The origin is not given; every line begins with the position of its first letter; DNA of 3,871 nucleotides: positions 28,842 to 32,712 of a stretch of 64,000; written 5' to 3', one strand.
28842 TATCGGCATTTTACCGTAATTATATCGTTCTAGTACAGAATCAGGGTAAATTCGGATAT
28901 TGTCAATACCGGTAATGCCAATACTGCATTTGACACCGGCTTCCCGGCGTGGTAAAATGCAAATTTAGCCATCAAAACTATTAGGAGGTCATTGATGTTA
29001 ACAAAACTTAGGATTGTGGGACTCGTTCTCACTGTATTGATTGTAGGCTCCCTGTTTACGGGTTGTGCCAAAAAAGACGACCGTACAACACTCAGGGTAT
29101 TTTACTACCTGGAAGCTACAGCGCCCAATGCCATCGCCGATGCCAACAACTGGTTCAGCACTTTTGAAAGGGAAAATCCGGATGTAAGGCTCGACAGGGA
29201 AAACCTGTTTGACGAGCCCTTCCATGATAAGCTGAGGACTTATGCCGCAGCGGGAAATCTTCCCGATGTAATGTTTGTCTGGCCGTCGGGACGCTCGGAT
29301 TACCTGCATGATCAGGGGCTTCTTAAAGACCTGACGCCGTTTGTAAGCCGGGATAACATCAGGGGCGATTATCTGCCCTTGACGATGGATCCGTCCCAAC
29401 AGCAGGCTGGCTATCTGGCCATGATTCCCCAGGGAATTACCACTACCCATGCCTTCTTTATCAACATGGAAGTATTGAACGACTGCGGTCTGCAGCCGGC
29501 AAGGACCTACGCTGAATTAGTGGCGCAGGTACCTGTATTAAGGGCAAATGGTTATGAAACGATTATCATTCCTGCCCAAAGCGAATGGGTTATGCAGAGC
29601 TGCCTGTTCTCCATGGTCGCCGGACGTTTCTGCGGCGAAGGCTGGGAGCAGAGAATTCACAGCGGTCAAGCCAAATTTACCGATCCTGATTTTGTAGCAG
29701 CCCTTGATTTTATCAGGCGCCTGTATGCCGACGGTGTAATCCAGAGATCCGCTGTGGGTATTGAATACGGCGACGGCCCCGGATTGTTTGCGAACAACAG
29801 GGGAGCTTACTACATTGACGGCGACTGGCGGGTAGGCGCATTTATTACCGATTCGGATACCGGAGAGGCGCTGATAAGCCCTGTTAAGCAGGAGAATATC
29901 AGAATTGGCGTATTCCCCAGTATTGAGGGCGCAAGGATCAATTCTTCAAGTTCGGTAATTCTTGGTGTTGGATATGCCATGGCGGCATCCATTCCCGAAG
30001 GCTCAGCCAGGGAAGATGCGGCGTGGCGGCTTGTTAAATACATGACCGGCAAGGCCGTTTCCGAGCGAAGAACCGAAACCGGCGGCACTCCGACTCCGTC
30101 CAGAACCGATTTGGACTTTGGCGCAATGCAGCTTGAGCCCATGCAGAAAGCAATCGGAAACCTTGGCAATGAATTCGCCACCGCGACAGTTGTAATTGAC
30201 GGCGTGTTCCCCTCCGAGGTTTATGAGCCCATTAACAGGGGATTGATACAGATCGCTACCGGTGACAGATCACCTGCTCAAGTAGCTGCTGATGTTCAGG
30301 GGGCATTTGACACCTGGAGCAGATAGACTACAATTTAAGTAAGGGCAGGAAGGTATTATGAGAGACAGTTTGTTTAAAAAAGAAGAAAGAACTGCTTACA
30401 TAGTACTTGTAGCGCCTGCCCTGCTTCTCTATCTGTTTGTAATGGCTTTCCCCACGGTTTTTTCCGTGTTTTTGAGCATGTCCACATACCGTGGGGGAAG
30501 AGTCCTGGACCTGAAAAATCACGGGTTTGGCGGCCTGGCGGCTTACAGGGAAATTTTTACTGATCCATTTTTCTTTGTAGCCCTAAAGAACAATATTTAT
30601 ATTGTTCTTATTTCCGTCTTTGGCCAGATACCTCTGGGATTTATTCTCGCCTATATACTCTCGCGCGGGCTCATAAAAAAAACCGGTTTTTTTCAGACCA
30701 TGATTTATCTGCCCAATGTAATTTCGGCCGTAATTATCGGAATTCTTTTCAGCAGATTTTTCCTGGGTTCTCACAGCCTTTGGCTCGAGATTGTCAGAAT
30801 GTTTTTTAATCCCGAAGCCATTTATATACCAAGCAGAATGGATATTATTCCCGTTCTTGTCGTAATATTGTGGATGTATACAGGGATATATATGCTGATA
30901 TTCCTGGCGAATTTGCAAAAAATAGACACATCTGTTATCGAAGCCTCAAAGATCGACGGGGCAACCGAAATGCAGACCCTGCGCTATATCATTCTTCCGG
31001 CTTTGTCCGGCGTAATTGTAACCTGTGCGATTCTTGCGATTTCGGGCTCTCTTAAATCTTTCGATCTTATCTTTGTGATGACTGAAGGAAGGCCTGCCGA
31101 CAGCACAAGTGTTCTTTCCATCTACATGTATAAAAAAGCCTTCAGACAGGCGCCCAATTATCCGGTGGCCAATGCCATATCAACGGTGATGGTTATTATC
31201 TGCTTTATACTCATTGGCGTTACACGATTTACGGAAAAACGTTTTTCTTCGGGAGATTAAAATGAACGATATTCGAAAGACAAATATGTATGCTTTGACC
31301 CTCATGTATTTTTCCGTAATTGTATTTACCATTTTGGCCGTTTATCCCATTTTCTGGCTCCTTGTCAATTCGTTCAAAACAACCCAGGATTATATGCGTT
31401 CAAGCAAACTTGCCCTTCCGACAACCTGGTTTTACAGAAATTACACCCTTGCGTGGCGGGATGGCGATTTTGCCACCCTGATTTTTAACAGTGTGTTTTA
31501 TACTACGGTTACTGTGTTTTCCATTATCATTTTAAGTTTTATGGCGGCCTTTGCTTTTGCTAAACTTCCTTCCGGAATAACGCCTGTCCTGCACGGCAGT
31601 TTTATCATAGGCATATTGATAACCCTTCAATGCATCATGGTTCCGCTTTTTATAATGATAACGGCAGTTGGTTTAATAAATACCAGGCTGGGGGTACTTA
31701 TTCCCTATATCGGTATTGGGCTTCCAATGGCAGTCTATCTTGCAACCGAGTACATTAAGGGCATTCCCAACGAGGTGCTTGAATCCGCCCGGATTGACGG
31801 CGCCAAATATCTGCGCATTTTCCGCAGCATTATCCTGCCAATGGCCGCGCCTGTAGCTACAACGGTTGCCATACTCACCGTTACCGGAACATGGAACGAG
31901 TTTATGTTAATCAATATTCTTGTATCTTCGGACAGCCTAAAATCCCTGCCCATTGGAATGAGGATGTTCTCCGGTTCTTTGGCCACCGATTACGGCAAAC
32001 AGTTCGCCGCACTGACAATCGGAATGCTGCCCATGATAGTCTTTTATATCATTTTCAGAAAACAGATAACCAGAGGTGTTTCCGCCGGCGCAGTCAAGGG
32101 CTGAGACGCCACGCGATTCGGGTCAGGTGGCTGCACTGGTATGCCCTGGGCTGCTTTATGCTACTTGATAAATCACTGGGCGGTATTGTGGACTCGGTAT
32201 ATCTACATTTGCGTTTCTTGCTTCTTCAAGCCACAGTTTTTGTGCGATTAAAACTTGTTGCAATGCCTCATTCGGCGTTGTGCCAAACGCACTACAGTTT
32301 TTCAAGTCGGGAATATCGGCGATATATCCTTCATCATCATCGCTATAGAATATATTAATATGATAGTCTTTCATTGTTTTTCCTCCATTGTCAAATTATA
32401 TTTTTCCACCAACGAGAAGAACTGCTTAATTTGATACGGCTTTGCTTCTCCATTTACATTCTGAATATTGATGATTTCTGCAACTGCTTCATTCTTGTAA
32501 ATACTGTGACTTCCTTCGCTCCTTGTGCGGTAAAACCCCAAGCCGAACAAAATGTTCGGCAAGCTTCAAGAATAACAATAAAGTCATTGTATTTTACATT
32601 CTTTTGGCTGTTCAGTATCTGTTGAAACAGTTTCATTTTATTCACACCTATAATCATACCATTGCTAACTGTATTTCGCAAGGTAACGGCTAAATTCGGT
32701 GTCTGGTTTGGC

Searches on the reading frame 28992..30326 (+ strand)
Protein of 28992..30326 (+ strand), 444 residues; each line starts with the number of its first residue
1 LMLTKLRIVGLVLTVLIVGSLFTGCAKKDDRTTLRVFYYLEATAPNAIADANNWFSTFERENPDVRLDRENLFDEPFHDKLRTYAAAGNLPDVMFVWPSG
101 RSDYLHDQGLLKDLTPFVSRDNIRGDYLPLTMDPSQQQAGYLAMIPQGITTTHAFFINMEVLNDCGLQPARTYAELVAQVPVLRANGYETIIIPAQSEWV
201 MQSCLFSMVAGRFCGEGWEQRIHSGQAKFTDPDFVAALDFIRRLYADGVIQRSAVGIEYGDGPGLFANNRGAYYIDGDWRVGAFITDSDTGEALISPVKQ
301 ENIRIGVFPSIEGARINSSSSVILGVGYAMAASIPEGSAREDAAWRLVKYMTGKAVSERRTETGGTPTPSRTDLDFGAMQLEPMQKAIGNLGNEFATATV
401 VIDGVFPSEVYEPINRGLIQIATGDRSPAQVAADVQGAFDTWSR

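Call 65: search_protein_families(library=pfam, max_evalue=0.001, proteins=[window:28992-30326:+])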
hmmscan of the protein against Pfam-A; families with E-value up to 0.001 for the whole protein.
window:28992-30326:+ (444 aa): 2 families
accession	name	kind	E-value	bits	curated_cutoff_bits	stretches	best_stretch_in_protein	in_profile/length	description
PF01547.30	SBP_bac_1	-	3e-23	83.7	26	1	50-355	15-304/307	Bacterial extracellular solute-binding protein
PF13416.11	SBP_bac_8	-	3.3e-19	70.2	27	1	55-373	3-264/279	Bacterial extracellular solute-binding protein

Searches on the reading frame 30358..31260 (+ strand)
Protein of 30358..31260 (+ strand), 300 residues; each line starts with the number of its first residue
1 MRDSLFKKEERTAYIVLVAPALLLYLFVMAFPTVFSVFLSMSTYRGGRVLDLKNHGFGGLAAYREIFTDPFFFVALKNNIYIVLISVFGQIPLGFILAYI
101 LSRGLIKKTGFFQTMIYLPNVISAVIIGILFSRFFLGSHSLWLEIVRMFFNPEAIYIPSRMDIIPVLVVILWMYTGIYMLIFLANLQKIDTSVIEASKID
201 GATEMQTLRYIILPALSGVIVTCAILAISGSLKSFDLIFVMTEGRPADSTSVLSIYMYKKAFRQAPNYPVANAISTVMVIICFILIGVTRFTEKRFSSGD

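Call 65: search_protein_families(library=pfam, max_evalue=0.001, proteins=[window:30358-31260:+])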
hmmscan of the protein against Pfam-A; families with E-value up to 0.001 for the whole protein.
window:30358-31260:+ (300 aa): 1 family
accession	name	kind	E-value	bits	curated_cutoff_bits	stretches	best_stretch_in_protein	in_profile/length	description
PF00528.27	BPD_transp_1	-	2.3e-16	60.5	26.4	1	91-295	2-181/184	Binding-protein-dependent transport system inner membrane component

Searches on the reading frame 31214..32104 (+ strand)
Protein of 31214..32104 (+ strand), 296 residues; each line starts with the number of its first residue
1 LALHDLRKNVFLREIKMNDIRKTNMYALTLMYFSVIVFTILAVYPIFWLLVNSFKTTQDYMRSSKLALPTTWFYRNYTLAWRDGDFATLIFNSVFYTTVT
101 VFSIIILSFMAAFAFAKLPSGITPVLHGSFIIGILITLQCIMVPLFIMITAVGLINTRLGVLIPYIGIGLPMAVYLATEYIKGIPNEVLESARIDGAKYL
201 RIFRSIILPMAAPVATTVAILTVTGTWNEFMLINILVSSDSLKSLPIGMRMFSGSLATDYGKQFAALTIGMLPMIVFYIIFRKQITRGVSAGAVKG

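Call 65: search_protein_families(library=pfam, max_evalue=0.001, proteins=[window:31214-32104:+])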
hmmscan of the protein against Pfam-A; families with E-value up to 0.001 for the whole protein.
window:31214-32104:+ (296 aa): 1 family
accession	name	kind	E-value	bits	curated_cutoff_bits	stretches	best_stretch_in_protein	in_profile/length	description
PF00528.27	BPD_transp_1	-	3e-13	50.3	26.4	1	93-288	22-181/184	Binding-protein-dependent transport system inner membrane component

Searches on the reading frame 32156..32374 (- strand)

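Call 91: search_protein_families(library=pfam, max_evalue=0.01, proteins=[window:32156-32374:-])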
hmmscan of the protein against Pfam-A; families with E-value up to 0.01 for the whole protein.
window:32156-32374:- (72 aa): 2 families
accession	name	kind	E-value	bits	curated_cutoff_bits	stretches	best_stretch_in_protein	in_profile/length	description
PF15919.11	HicB_lk_antitox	-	2.5e-05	24.9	27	1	4-63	1-59/123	HicB_like antitoxin of bacterial toxin-antitoxin system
PF21748.3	UPF0150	-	0.00047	20.5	27.3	1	12-44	16-48/64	UPF0150-like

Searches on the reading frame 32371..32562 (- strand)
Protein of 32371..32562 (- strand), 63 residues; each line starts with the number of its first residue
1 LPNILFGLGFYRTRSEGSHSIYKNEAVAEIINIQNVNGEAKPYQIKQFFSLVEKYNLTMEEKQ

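Call 91: search_protein_families(library=pfam, max_evalue=0.01, proteins=[window:32371-32562:-])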
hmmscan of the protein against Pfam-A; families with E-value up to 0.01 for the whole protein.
window:32371-32562:- (63 aa): 1 family
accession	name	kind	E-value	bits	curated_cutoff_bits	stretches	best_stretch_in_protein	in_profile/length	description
PF07927.17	HicA_toxin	-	1.1e-05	25.8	27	1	4-48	7-52/58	HicA toxin of bacterial toxin-antitoxin,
